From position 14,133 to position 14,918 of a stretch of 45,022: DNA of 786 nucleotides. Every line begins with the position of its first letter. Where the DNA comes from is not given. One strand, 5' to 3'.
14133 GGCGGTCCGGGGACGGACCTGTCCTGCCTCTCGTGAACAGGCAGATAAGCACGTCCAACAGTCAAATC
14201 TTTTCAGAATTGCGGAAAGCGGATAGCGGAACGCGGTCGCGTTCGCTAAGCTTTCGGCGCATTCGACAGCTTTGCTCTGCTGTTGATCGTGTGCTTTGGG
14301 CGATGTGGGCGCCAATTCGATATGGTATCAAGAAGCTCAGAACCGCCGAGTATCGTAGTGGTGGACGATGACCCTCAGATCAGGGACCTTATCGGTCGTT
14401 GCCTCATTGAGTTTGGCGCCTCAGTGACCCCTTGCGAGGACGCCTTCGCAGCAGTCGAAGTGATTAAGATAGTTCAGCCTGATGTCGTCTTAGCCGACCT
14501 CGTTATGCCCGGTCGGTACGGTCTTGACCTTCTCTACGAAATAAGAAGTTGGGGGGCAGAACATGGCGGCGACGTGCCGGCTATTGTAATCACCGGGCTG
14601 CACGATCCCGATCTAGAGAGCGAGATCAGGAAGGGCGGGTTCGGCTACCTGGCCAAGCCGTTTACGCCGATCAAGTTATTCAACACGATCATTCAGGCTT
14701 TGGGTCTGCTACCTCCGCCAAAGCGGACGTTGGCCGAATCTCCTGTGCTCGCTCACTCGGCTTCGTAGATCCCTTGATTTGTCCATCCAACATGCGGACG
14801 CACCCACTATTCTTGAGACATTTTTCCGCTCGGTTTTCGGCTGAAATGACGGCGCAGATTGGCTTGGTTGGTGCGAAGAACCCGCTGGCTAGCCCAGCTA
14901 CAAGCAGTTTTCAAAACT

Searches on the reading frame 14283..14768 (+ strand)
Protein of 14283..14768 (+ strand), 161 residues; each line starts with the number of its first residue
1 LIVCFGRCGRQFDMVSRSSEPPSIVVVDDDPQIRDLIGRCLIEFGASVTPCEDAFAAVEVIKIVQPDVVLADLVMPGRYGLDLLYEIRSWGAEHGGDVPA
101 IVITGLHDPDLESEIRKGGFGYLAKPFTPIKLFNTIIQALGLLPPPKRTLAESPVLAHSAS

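Call 22: search_protein_families(library=pfam, proteins=[window:14283-14768:+])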
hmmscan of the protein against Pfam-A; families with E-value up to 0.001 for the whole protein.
window:14283-14768:+ (161 aa): 1 family
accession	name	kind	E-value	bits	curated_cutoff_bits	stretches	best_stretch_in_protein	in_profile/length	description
PF00072.30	Response_reg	-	6.8e-19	68.5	30.2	1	24-136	1-110/111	Response regulator receiver domain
